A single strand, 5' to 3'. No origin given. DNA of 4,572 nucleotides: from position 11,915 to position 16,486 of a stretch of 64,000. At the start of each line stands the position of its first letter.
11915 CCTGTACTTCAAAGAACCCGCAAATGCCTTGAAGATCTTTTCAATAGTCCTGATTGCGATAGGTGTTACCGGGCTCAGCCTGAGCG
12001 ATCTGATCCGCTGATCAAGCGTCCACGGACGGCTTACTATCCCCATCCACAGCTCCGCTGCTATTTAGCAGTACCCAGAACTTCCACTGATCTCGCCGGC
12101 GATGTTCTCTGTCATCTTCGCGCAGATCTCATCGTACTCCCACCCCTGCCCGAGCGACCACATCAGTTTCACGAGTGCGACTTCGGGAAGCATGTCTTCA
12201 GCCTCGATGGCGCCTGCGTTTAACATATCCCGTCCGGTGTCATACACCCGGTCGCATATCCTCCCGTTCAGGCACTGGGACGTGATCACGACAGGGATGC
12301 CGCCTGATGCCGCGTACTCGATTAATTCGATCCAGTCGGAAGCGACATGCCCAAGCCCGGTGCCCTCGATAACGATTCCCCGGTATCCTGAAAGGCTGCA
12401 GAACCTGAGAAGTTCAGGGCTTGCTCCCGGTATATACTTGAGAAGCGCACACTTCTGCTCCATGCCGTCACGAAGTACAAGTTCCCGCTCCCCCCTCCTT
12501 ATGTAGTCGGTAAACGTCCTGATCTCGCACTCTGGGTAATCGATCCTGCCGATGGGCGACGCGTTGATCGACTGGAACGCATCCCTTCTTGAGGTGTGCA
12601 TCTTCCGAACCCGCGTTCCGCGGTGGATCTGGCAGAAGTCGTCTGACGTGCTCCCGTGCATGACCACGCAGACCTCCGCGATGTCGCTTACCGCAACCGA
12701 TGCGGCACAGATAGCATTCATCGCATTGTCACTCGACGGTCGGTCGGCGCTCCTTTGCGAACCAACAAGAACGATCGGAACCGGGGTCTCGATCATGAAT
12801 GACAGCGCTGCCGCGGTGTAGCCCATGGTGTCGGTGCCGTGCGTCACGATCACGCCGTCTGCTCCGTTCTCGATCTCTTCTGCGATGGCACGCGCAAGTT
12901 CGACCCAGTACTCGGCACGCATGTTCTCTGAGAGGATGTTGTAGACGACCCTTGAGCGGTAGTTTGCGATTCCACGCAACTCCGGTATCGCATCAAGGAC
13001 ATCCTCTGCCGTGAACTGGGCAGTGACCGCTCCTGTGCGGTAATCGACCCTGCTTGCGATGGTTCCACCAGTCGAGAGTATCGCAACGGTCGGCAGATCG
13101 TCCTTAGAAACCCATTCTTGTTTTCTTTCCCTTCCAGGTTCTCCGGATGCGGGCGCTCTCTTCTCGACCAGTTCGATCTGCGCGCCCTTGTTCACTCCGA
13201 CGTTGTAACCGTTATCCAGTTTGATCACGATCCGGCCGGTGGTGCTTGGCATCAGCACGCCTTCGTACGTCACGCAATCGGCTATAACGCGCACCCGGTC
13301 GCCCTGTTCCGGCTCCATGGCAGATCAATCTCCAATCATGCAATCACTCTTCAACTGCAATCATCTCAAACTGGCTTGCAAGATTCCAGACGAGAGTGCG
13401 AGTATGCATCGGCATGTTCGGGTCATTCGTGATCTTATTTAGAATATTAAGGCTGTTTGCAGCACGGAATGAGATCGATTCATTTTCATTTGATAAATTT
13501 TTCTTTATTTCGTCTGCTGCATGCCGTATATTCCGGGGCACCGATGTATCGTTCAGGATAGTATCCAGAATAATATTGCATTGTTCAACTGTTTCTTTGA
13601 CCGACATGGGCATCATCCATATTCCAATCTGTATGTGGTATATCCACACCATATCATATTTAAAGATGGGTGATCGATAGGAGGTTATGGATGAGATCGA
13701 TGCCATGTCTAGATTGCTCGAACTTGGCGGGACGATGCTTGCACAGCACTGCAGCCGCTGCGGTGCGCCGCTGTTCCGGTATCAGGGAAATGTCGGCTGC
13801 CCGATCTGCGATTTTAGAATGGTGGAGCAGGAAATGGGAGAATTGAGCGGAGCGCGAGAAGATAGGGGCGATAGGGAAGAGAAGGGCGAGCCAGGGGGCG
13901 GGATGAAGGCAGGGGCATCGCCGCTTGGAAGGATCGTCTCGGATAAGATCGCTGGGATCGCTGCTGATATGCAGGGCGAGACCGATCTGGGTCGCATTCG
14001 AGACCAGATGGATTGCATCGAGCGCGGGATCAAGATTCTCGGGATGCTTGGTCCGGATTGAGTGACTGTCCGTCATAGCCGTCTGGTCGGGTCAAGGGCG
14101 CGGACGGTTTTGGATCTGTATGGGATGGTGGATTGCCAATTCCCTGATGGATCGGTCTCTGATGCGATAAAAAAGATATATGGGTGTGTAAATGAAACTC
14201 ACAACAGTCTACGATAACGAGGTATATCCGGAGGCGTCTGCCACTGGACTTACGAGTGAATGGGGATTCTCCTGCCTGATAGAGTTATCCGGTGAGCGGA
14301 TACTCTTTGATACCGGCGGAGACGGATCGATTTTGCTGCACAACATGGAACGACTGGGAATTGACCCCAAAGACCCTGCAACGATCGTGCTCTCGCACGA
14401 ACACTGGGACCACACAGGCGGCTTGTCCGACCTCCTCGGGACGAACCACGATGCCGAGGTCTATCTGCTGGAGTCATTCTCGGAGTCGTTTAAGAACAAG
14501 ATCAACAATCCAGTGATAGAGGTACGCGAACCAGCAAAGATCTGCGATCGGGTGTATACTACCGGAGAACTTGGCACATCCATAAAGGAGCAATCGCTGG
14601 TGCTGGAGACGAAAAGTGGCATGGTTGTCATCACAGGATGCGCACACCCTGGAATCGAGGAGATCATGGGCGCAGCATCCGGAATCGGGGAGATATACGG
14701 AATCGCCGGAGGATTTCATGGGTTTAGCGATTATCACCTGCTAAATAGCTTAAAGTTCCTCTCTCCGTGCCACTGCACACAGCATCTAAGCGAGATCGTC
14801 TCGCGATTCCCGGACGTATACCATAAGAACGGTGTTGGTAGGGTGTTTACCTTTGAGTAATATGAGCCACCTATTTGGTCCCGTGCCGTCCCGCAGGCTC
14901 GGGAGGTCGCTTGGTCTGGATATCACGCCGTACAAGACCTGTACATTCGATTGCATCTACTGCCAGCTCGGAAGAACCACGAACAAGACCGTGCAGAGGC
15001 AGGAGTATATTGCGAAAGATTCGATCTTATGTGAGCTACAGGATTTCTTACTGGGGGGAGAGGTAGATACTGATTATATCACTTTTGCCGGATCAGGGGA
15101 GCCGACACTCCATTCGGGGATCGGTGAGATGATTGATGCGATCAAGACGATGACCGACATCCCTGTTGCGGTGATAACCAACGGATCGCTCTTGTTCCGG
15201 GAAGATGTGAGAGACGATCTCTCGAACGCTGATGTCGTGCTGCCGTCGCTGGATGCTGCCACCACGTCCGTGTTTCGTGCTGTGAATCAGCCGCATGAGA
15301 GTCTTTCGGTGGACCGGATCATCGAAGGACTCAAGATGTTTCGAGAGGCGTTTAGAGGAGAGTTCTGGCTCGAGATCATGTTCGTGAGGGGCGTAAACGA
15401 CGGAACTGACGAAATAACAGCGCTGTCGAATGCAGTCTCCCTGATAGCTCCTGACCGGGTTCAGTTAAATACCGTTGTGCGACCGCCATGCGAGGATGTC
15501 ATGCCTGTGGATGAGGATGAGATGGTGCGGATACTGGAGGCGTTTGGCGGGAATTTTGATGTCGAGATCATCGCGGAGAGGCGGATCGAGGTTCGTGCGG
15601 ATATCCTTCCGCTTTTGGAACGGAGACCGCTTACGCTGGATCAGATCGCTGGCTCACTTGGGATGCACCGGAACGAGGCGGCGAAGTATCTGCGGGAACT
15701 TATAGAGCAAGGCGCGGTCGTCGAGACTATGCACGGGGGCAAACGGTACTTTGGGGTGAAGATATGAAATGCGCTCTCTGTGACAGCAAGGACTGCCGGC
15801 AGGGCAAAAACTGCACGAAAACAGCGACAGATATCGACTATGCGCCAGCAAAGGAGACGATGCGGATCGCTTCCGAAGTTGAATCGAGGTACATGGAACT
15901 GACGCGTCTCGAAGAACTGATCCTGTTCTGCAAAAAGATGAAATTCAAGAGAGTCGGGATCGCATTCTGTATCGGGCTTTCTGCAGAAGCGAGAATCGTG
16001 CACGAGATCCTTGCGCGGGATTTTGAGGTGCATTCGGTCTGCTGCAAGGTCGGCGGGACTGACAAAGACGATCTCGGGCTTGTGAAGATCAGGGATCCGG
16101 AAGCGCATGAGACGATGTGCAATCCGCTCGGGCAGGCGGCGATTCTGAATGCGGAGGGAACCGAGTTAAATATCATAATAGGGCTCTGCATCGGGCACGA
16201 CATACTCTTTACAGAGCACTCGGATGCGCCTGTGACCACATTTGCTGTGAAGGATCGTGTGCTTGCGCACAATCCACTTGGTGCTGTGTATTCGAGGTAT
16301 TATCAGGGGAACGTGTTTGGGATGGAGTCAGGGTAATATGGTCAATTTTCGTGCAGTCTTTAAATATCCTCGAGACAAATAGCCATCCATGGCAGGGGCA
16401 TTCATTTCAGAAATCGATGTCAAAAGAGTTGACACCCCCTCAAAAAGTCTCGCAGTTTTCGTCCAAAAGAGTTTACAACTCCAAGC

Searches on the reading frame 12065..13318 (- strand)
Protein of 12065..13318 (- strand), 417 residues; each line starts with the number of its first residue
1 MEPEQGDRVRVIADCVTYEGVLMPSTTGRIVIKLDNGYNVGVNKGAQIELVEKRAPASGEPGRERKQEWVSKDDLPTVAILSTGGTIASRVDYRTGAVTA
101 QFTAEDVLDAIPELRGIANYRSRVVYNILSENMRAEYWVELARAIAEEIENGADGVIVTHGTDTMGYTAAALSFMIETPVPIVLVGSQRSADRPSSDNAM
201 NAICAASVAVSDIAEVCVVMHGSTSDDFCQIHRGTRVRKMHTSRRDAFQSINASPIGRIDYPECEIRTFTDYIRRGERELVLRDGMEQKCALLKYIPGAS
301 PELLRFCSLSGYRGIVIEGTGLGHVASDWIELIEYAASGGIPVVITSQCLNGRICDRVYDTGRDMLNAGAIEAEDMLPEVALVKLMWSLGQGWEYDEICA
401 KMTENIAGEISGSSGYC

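Call 59: search_protein_families(library=pfam, proteins=[window:12065-13318:-], max_evalue=0.00001)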
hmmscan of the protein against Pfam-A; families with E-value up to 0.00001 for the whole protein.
window:12065-13318:- (417 aa): 3 families
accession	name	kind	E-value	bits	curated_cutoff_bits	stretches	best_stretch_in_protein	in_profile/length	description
PF00710.25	Asparaginase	-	1.3e-65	221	22.5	1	78-265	2-186/193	Asparaginase, N-terminal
PF17763.6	Asparaginase_C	-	5.1e-32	110.6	34.6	1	291-400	3-112/114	Glutaminase/Asparaginase C-terminal domain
PF18195.6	GatD_N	-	1.4e-14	53.6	25.7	1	4-50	2-53/54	GatD N-terminal domain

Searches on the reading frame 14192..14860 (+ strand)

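Call 58: search_protein_families(library=pfam, proteins=[window:14192-14860:+], max_evalue=0.00001)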
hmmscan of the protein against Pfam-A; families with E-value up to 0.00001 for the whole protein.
window:14192-14860:+ (222 aa): 2 families
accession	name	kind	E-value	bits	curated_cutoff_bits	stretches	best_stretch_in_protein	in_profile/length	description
PF00753.33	Lactamase_B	-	2.6e-13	50.8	22.7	1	27-103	8-85/196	Metallo-beta-lactamase superfamily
PF12706.13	Lactamase_B_2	-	3.9e-07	30.3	27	1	36-99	2-69/200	Beta-lactamase superfamily domain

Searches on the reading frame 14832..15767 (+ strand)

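Call 58: search_protein_families(library=pfam, proteins=[window:14832-15767:+], max_evalue=0.00001)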
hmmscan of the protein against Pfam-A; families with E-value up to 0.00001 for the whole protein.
window:14832-15767:+ (311 aa): 1 family
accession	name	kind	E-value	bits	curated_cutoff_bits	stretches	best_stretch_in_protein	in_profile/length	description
PF04055.27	Radical_SAM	-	6.5e-16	59.4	29.5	1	32-192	2-158/166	Radical SAM superfamily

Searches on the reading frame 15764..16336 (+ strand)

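Call 58: search_protein_families(library=pfam, proteins=[window:15764-16336:+], max_evalue=0.00001)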
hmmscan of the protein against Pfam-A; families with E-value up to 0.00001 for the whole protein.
window:15764-16336:+ (190 aa): 1 family
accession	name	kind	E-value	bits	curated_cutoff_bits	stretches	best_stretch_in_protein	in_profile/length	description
PF08901.16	DUF1847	-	3.5e-53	179.8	25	1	26-160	19-157/157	Protein of unknown function (DUF1847)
